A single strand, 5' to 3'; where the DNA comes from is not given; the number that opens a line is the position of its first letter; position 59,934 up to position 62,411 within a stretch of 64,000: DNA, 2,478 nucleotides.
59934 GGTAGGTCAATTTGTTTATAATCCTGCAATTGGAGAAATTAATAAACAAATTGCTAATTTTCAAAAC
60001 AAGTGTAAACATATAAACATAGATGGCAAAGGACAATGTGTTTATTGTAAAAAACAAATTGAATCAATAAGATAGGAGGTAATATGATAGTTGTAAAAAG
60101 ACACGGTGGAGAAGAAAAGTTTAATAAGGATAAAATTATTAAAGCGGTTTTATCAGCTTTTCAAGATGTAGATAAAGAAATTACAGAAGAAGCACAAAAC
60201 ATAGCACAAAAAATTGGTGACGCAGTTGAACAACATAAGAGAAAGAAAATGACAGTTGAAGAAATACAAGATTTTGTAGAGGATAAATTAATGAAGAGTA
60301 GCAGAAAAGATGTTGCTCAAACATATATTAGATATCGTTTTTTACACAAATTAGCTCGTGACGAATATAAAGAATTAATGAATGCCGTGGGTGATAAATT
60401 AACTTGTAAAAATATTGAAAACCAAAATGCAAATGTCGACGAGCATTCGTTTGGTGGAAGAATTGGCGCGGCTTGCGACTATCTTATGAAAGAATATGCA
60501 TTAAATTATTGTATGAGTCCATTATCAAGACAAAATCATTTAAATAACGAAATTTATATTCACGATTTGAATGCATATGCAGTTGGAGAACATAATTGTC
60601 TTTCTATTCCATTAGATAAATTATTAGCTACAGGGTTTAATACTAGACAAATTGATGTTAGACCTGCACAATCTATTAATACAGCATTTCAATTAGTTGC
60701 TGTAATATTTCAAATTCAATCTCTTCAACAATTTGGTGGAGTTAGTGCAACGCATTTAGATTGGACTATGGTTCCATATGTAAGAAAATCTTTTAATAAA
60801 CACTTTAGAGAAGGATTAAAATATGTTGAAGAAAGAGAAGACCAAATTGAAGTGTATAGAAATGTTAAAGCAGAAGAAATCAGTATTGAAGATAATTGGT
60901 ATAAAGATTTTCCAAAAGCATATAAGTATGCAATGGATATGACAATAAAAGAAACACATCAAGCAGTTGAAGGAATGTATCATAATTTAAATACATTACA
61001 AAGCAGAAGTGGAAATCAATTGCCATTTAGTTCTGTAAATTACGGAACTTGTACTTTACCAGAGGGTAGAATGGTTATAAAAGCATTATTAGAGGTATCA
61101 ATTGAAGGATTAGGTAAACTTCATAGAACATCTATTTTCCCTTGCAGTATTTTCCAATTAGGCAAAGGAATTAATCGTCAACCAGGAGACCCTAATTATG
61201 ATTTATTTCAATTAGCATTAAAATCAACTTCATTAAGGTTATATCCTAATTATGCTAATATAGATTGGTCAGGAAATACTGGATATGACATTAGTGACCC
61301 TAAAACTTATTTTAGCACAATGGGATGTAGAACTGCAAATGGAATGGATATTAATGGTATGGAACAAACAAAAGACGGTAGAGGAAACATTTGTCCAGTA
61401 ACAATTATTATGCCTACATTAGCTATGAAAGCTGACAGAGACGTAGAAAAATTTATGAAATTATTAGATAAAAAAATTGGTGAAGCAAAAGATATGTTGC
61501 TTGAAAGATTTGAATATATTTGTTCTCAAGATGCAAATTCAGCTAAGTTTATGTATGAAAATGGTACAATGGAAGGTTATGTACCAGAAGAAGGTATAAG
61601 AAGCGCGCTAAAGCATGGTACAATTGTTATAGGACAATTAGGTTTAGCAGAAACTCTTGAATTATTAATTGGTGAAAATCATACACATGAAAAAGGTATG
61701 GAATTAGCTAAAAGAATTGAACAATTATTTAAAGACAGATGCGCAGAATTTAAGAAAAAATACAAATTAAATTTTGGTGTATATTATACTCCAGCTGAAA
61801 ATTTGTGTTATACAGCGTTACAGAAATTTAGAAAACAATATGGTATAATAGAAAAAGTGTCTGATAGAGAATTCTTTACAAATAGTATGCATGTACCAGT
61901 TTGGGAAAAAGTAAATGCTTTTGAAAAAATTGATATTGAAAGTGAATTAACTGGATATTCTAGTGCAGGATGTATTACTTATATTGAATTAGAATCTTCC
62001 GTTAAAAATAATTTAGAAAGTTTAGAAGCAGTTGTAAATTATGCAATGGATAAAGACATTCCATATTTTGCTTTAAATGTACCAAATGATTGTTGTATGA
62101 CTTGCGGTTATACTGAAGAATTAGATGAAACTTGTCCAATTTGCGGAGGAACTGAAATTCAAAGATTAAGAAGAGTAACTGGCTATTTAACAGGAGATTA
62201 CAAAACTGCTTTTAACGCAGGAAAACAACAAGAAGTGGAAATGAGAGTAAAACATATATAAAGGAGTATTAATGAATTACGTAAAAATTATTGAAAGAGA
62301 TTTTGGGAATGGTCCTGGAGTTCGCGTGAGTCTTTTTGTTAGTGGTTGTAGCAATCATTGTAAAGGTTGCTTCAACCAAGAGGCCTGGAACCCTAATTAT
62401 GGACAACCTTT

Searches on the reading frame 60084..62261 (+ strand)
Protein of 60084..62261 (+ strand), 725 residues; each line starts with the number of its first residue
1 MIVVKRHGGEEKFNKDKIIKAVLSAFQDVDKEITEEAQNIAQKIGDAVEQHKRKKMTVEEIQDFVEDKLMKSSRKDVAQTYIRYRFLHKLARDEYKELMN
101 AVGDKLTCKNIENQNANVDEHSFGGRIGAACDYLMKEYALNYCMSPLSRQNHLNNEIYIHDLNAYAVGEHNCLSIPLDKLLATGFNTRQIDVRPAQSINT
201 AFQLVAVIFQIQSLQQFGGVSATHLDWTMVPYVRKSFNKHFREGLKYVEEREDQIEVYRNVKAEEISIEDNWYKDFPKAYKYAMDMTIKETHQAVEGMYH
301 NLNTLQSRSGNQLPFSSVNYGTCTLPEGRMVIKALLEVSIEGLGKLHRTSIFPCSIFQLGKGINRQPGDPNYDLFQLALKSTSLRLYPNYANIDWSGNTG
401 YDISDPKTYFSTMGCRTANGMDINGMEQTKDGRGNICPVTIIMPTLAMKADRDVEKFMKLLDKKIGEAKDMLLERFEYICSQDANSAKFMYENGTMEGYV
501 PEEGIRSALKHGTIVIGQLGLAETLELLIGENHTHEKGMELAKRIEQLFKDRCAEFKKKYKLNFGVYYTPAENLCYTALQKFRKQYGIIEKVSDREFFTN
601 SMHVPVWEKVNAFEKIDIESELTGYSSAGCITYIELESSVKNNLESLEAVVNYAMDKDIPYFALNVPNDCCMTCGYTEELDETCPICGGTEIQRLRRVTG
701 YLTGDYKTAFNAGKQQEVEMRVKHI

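Call 8: search_protein_families(library=phrogs, proteins=[window:60084-62261:+])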
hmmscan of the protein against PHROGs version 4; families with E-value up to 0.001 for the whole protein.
window:60084-62261:+ (725 aa): 5 families
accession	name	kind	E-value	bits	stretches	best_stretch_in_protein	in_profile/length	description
phrog_487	-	moron, auxiliary metabolic gene and host takeover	2e-197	658.7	1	1-725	4-713/718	NrdD-like anaerobic ribonucleotide reductase large subunit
phrog_4218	-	DNA, RNA and nucleotide metabolism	1e-80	272.3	1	410-725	8-333/333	anaerobic ribonucleoside reductase large subunit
phrog_29160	-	DNA, RNA and nucleotide metabolism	7.3e-36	124.7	1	571-724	2-155/158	anaerobic ribonucleoside reductase large subunit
phrog_26446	-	DNA, RNA and nucleotide metabolism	2.1e-28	99.9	2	564-699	227-367/761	anaerobic ribonucleoside reductase large subunit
phrog_36488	-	unknown function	0.00038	21.6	1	4-94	5-91/99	-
